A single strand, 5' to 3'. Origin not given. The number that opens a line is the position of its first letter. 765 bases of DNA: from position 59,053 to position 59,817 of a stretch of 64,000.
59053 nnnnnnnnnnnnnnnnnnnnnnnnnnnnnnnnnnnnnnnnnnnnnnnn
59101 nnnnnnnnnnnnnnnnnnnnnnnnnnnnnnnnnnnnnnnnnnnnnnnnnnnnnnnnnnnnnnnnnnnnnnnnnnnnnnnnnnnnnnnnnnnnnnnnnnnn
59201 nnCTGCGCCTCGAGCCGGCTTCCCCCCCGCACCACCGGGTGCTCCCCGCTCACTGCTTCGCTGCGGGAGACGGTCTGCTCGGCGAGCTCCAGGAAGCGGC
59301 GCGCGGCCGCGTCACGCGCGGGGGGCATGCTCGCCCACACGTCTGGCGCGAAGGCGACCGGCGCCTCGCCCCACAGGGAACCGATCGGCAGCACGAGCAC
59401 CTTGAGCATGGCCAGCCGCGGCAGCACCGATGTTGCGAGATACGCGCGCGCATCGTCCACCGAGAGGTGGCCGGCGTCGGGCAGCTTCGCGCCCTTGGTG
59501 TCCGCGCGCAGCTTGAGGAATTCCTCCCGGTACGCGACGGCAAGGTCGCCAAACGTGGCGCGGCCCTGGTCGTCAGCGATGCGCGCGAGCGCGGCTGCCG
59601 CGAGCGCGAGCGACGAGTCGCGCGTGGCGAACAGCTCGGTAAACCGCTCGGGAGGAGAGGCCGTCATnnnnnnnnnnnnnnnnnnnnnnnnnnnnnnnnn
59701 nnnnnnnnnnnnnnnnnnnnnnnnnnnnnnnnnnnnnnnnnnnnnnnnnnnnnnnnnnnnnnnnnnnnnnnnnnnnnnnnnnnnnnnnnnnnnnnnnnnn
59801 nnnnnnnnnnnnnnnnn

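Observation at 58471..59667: LptB carries an unrecognised ~150-aa N-terminal domain, translationally coupled to lptA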

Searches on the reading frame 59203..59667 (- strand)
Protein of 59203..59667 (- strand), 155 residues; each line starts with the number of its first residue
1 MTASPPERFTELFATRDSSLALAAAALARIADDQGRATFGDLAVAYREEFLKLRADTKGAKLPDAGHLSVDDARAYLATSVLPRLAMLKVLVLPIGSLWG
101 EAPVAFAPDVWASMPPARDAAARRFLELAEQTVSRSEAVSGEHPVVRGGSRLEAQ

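Call 4: search_protein_families(library=pfam, proteins=[window:59203-59667:-], max_evalue=1)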
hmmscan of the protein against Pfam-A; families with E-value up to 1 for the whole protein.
window:59203-59667:- (155 aa): 0 families

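Call 5: find_homologous_proteins(query=window:59203-59667:-, max_evalue=0.001)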
Query window:59203-59667:- (155 aa): 88 proteins with E <= 0.001 among 1398 candidates.
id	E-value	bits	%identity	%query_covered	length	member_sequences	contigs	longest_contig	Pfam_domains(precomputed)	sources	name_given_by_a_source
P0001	4.8e-68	246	83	96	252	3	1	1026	PF00005.34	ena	-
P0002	2.4e-65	237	77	96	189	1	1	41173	PF00005.34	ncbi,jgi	-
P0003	9.9e-63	229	77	96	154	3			-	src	-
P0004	2.5e-62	227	80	90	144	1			-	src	-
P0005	2.3e-61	224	77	94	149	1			-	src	-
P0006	2.9e-61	224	76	96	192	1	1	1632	-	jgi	-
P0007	3.7e-60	220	75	100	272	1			PF00005.34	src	-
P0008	8.1e-60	219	75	95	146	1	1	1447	-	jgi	jgi:hypothetical protein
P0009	1.5e-52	196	77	87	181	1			-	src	-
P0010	3.3e-51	191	79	79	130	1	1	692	-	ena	-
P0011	2.0e-48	182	71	88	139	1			-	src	-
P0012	2.9e-48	182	69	87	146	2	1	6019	-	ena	-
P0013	1.4e-47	179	76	81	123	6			-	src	-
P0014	2.4e-47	179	71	85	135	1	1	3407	-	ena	-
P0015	4.1e-47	178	62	94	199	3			-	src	-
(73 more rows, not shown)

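Call 6: search_protein_families(library=ncbifam, proteins=[window:59203-59667:-], max_evalue=0.1)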
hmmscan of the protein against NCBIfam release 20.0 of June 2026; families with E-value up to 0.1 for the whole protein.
window:59203-59667:- (155 aa): 0 families

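Call 11: find_related_loci(query=A1, collection=genome_contigs, flank=6000)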
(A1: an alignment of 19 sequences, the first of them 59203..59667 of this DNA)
Query A1 (155 aa) in genome_contigs; peptide patterns used: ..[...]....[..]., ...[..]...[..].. (x = any residue, [..] = any of these).
370 stretches matched a pattern; 109 encode a relative of the query (tblastn E <= 1e-3); the best 80 are kept; 80 distinct loci.
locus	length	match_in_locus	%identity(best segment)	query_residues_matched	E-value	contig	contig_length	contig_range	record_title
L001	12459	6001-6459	91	3-155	5e-81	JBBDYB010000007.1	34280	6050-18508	MAG: Gemmatimonadales bacterium isolate LejiaD_68_345 Lejia_D_2061_length_34280_cov_210, whole genome shotgun sequence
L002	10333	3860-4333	82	3-155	3e-72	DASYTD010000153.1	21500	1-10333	MAG TPA_asm: Gemmatimonadales bacterium isolate SMAG_U4558 k141_2505722, whole genome shotgun sequence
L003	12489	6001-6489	74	2-155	1e-70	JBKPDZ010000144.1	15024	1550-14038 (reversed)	MAG: Gemmatimonadota bacterium isolate GB_EKS_MAG_00011 GB_EKS_000000191489, whole genome shotgun sequence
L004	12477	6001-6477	77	1-155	7e-70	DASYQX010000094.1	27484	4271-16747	MAG TPA_asm: Gemmatimonadales bacterium isolate SMAG_U4496 k141_2782732, whole genome shotgun sequence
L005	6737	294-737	77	7-155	6e-70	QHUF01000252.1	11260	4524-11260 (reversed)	MAG: Gemmatimonadetes bacterium isolate AG34 14_0929_02_30cm_scaffold_4777_curated, whole genome shotgun sequence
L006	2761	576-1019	82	7-155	1e-69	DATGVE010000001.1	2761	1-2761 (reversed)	MAG TPA_asm: Candidatus Eisenbacteria bacterium isolate SMAG_U10548 k141_276185, whole genome shotgun sequence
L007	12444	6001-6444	76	7-155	4e-68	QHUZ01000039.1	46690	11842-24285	MAG: Gemmatimonadetes bacterium isolate AG16 14_0903_16_40cm_scaffold_517_curated, whole genome shotgun sequence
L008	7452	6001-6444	81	7-155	9e-68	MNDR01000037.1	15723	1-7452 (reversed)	MAG: Gemmatimonadetes bacterium 13_2_20CM_2_65_7 13_2_20cm_2_scaffold_13934, whole genome shotgun sequence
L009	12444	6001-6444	81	7-155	2e-67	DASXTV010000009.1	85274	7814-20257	MAG TPA_asm: Gemmatimonadales bacterium isolate SMAG_U4701 k141_1291986, whole genome shotgun sequence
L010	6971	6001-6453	81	7-155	6e-67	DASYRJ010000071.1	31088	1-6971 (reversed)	MAG TPA_asm: Gemmatimonadales bacterium isolate SMAG_U4508 k141_1556058, whole genome shotgun sequence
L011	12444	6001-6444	79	7-155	4e-66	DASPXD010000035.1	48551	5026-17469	MAG TPA_asm: Gemmatimonadales bacterium isolate SMAG_U11558 k141_1292951, whole genome shotgun sequence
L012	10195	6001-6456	78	1-155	5e-66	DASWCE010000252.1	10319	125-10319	MAG TPA_asm: Gemmatimonadales bacterium isolate SMAG_U2701 k141_1190457, whole genome shotgun sequence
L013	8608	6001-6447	79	7-155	6e-66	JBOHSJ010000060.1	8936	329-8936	MAG: Gemmatimonadales bacterium isolate SC-S_metawrap_bin.80 k127_2822576, whole genome shotgun sequence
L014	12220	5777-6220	79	7-155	1e-65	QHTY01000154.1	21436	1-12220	MAG: Gemmatimonadetes bacterium isolate AG40 14_0903_02_20cm_scaffold_605_curated, whole genome shotgun sequence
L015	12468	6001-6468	76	2-155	4e-65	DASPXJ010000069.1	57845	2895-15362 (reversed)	MAG TPA_asm: Gemmatimonadales bacterium isolate SMAG_U11564 k141_669487, whole genome shotgun sequence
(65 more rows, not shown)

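Call 14: search_protein_representatives(alignment_id=A1)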
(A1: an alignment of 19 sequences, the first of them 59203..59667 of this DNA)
Query: 19 sequences, 152 profile positions. Proteins with E-value up to 0.001 (for the whole library): 171; up to 1e-10: 101; up to 1e-30: 25. The best 150 are listed.
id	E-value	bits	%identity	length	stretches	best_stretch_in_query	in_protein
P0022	7.7e-66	236.7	-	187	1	9-151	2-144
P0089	1.4e-64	232.6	-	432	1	1-151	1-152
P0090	2.0e-63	228.9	-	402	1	1-151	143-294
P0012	5.9e-63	227.4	-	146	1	7-145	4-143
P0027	2.9e-62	225.1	-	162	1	5-140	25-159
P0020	2.2e-61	222.3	-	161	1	1-151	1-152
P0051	3.2e-58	212.0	-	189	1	1-146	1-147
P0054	1.6e-55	203.2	-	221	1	1-137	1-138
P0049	6.0e-52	191.6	-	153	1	1-105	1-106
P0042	2.9e-50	186.1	-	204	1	6-135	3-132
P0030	5.2e-48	178.8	-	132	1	1-111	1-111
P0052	2.1e-47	176.9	-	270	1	5-140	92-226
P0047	3.0e-47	176.4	-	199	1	5-137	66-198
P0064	6.6e-46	172.0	-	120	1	1-117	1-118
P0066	4.1e-45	169.4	-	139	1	1-95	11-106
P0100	7.4e-27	110.2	-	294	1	9-148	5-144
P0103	6.6e-25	103.8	-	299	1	13-149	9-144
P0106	3.4e-23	98.3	-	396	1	8-149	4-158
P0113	1.0e-19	87.0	-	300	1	9-137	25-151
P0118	7.5e-18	80.9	-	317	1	6-143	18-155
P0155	1.4e-11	60.6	-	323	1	15-135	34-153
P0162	5.4e-11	58.6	-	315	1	8-131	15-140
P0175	2.1e-09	53.5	-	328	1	11-142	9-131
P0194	1.2e-07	47.7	-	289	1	13-140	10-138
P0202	1.6e-06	44.1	-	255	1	5-142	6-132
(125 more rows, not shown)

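Call 16: predict_structure(alignment_id=A1)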
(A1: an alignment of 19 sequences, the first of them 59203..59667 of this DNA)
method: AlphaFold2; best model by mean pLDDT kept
length: 155 residues; sequences in the alignment: 19
mean_pLDDT: 76.1   pTM: 0.71
mean pLDDT of the five models: 76.1, 73.6, 70.7, 69.3, 61.0
residues with pLDDT >= 90: 36; 70-90: 70; 50-70: 25; < 50: 24
segments of 3 or more residues with pLDDT < 50: 1-4, 60-64, 141-155
pLDDT, mean of each block of 10 residues (from residue 1): 54 74 92 92 93 72 62 90 88 75 89 84 86 69 40 41
secondary structure, 60 per line:
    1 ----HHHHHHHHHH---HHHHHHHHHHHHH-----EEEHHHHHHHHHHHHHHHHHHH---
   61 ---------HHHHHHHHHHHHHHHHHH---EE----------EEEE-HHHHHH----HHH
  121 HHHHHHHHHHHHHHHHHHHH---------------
elements in order: H5-14 H18-30 E36-38 H39-57 H70-87 E103-106 H108-113 H118-140

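Call 19: fold_search(model_id=the predicted structure, library=pdb)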
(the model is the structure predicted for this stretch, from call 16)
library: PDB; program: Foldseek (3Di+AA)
matches with E <= 10: 381; with E <= 0.001: 0
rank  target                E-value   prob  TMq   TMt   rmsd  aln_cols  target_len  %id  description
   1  7mca_A                5.0e-02  0.99  0.46  0.17   6.3       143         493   12  Structure of the S. cerevisiae origin recognition complex bound to the replication initiator Cdc6 and the ARS1 origin  (released 2021-06-02)
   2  7tji_A                7.7e-02  0.93  0.40  0.15   7.3       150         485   11  S. cerevisiae ORC bound to 84 bp ARS1 DNA and Cdc6 (state 2) with flexible Orc6 N-terminal domain (released 2022-10-05)
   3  9bcx_B                8.2e-02  0.97  0.44  0.17   6.5       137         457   12  Cryo-EM structure of the S. cerevisiae ORC-Cdc6-Mcm2-7-DNA complex with a fully closed Mcm2-Mcm5 DNA entry gate (released 2025-01-01)
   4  5zr1_A                8.6e-02  0.98  0.44  0.15   6.6       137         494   10  Saccharomyces Cerevisiae Origin Recognition Complex Bound to a 72-bp Origin DNA containing ACS and B1 element (released 2018-07-11)
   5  7tjj_A                9.1e-02  0.93  0.44  0.17   6.9       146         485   10  S. cerevisiae ORC bound to 84 bp ARS1 DNA and Cdc6 (state 1) with docked Orc6 N-terminal domain (released 2022-10-05)
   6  7tjh_A                1.0e-01  0.92  0.41  0.15   6.4       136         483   10  S. cerevisiae ORC bound to 84 bp ARS1 DNA and Cdc6 (state 1) with flexible Orc6 N-terminal domain (released 2022-10-05)
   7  1fnn_A                1.2e-01  0.98  0.42  0.19   5.7       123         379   11  CRYSTAL STRUCTURE OF CDC6P FROM PYROBACULUM AEROPHILUM (released 2000-10-04)
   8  7tjf_A                1.5e-01  0.92  0.41  0.15   6.3       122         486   11  S. cerevisiae ORC bound to 84 bp ARS1 DNA (released 2023-01-18)
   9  7tji_D                1.7e-01  0.93  0.41  0.17   5.1       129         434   14  S. cerevisiae ORC bound to 84 bp ARS1 DNA and Cdc6 (state 2) with flexible Orc6 N-terminal domain (released 2022-10-05)
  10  9gm5_A                1.9e-01  0.90  0.43  0.18   7.0       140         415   10  OCCM maturation intermediate stalled with an Arginine Finger mutation in Mcm5: Conformer 1 (released 2025-03-05)
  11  3zco                  2.0e-01  0.97  0.50  0.58   5.2       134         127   10  Crystal structure of S. cerevisiae Sir3 C-terminal domain (released 2013-04-03)
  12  9gjw_A                2.1e-01  0.93  0.45  0.19   6.0       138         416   11  OCCM maturation intermediate stalled with an Arginine Finger mutation in Mcm2 (released 2025-03-05)
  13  9gjp_A                2.1e-01  0.89  0.43  0.53   6.2       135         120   10  OCCM maturation intermediate stalled with an Arginine Finger mutation in Mcm5: Conformer 2 (released 2025-03-05)
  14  3x1o_B                3.1e-01  0.51  0.33  0.34   9.3       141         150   13  Crystal structure of the ROQ domain of human Roquin (released 2015-03-11)
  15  4qi2_C                4.1e-01  0.47  0.33  0.33   8.0       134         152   11  X-ray structure of the ROQ domain from murine Roquin-1 in complex with a 23-mer Tnf-CDE RNA (released 2014-07-16)
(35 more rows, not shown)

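Call 21: list_cluster_members(proteins=[P0100, P0103, P0106, P0113, P0118, P0155, P0162, P0175, P0194, P0202])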
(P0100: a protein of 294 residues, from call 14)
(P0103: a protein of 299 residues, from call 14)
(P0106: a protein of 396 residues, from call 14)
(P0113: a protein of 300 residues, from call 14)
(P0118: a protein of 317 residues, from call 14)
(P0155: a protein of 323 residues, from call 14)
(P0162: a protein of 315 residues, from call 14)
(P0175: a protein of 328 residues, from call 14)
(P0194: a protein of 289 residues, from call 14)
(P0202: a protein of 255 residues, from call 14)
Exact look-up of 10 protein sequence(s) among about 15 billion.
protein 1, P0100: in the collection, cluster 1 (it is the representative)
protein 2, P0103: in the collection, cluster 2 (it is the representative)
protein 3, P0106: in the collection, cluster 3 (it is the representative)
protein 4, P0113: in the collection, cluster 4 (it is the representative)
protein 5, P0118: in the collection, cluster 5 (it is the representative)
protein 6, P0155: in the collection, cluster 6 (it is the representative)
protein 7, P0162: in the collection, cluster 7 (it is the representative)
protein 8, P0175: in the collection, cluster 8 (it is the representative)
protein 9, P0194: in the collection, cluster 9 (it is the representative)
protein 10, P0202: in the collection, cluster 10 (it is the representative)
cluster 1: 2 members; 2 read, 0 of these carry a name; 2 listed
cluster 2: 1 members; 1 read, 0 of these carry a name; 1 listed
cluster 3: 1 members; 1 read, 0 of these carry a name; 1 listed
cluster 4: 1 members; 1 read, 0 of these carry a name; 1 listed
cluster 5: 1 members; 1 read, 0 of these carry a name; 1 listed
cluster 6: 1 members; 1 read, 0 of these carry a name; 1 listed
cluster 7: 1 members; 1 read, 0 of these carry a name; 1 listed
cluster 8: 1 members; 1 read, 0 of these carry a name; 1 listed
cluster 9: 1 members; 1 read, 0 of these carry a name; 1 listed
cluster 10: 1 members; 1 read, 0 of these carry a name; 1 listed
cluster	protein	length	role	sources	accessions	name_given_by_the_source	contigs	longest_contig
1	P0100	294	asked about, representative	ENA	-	-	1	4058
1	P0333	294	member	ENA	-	-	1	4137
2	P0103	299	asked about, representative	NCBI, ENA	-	-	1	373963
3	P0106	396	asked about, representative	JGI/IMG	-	-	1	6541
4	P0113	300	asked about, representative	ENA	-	-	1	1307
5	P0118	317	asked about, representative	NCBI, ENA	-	-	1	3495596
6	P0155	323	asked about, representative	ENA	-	-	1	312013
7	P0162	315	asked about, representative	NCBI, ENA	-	-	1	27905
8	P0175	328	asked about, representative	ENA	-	-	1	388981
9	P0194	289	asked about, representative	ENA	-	-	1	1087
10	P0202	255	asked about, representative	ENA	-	-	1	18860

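Call 22: find_encoding_contigs(protein=P0118, flank=6000, max_places=2)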
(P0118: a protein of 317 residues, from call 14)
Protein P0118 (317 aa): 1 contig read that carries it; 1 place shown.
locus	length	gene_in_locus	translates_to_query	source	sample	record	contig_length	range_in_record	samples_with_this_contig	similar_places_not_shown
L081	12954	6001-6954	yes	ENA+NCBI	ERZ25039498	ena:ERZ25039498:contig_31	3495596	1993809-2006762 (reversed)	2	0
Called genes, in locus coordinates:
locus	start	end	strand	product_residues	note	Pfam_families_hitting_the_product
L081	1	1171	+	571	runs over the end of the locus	PF06418:CTP_synth_N, PF00117:GATase, PF07722:Peptidase_C26 (weak)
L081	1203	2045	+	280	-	PF00793:DAHP_synth_1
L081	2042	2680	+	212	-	PF00702:Hydrolase (weak), PF08282:Hydrolase_3 (weak)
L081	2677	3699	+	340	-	PF13580:SIS_2 (faint), PF01380:SIS, PF00571:CBS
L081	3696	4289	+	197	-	PF06835:LptC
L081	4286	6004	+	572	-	-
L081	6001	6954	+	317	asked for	PF00005:ABC_tran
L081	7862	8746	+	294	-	PF04963:Sigma54_CBD, PF04552:Sigma54_DBD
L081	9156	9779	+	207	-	-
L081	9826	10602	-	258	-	-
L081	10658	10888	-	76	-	-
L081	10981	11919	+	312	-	PF03706:LPG_synthase_TM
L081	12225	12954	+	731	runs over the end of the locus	PF09586:YfhO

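Call 35: search_solved_structures(query=A1, max_evalue=10)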
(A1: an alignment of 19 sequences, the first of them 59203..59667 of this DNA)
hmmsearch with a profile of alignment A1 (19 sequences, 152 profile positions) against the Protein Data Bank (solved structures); distinct sequences matched with E-value up to 10: 0.

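Call 44: search_protein_families(library=pfam, alignment_id=A1, max_evalue=10)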
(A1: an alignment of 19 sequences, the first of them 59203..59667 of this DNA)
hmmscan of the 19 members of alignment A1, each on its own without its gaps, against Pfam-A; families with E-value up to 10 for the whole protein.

A. member 1, window:59203-59667:- (155 aa): 0 families

B. families by the number of members that match (of 19 scanned): 7 families
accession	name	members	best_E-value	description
PF01352.32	KRAB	2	0.062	KRAB box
PF12867.12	DinB_2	2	0.15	DinB superfamily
PF21834.1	DUF6894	1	0.095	Domain of unknown function (DUF6894)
PF17714.6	DUF5559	1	0.12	Family of unknown function (DUF5559)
PF22231.2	Hera_RBD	1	0.16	DEAD box helicase Hera, RNA-binding domain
PF02477.20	Nairo_nucleo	1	0.2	Nucleocapsid N protein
PF22812.1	CR_prot_dom_plant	1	5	Plant cysteine-rich protein domain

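Call 46: fold_search(model_id=the predicted structure, library=viral)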
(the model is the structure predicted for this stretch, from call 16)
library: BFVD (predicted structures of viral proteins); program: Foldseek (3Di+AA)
matches with E <= 10: 278; with E <= 0.001: 1
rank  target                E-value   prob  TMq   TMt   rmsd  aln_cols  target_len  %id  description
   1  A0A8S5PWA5            9.8e-04  1.00  0.60  0.14   5.1       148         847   14  DUF262 domain-containing protein [Siphoviridae sp. ctg0K17]
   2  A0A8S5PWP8            3.7e-03  1.00  0.57  0.13   5.0       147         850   14  AAA ATPase [Siphoviridae sp. ctg0K17]
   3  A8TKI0                3.2e-01  0.57  0.36  0.36  13.8       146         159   10  Uncharacterized protein [Sulfolobus spindle-shaped virus 4]
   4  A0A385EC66            3.2e-01  0.30  0.27  0.19  17.2       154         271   18  Uncharacterized protein [Caulobacter phage CcrPW]
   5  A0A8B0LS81            5.5e-01  0.23  0.29  0.34  13.1       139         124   12  Uncharacterized protein [uncultured archaeal virus]
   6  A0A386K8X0            6.8e-01  0.20  0.26  0.31  10.1       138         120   14  (no name in the UniProt tables at hand)
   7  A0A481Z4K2            7.2e-01  0.77  0.39  0.14   4.8        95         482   19  Uncharacterized protein [Pithovirus LCPAC201]
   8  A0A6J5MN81            7.2e-01  0.35  0.35  0.32  15.6       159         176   16  Uncharacterized protein [uncultured Caudovirales phage]
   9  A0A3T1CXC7            8.5e-01  0.23  0.37  0.21  13.9       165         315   13  F-box domain-containing protein [Acanthamoeba castellanii medusavirus J1]
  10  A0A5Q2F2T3            8.5e-01  0.21  0.34  0.16  22.3       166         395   14  (no name in the UniProt tables at hand)
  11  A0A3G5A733            8.5e-01  0.11  0.18  0.14  11.9       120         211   12  Uncharacterized protein [Homavirus sp.]
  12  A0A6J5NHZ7            8.9e-01  0.33  0.38  0.31  16.6       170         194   20  Uncharacterized protein (Fragment) [uncultured Caudovirales phage]
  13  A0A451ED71            9.4e-01  0.38  0.32  0.17   8.1       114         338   16  (no name in the UniProt tables at hand)
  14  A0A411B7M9            9.4e-01  0.14  0.27  0.29  14.7       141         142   14  Terminase small subunit [Enterococcus phage EfsSzw-1]
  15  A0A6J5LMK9            1.0e+00  0.10  0.24  0.11  15.7       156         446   17  Uncharacterized protein [uncultured Caudovirales phage]
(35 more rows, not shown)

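Call 52: find_encoding_contigs(protein=P0103, flank=5000, max_places=1)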
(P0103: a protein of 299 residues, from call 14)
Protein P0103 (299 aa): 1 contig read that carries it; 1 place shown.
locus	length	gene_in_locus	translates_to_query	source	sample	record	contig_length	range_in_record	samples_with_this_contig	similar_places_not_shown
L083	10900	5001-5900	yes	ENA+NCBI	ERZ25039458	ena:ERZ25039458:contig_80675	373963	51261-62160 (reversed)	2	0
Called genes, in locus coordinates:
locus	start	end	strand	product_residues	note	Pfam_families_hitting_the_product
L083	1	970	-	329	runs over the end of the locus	-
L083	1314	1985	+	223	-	-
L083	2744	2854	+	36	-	PF00571:CBS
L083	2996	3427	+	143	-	PF06835:LptC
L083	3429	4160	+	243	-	-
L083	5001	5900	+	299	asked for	PF00005:ABC_tran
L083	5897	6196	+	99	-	-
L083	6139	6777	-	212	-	-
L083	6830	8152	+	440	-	PF04552:Sigma54_DBD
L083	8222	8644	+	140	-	-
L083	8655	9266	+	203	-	PF13489:Methyltransf_23, PF07021:MetW (faint), PF08241:Methyltransf_11, PF08242:Methyltransf_12, PF13649:Methyltransf_25, PF13847:Methyltransf_31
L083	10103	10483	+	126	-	PF00534:Glycos_transf_1, PF13692:Glyco_trans_1_4, PF20706:GT4-conflict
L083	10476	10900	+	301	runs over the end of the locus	PF03706:LPG_synthase_TM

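Call 53: find_encoding_contigs(protein=P0175, flank=5000, max_places=1)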
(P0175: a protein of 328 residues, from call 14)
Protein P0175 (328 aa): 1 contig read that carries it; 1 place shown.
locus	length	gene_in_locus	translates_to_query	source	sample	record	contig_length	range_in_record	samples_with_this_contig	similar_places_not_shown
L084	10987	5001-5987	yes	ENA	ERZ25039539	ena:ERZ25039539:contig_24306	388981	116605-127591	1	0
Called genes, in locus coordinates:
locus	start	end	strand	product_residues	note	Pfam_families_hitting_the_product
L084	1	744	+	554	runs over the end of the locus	PF06418:CTP_synth_N, PF00117:GATase, PF07722:Peptidase_C26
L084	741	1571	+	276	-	PF00793:DAHP_synth_1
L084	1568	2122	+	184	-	PF08282:Hydrolase_3 (weak)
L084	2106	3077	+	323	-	PF01380:SIS, PF00571:CBS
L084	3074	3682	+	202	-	PF06835:LptC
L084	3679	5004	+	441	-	-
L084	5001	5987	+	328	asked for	PF00005:ABC_tran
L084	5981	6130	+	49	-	-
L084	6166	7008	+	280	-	-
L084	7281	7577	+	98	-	PF04552:Sigma54_DBD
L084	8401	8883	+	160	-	-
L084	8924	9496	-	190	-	-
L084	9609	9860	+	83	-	-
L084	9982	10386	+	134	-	-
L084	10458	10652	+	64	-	-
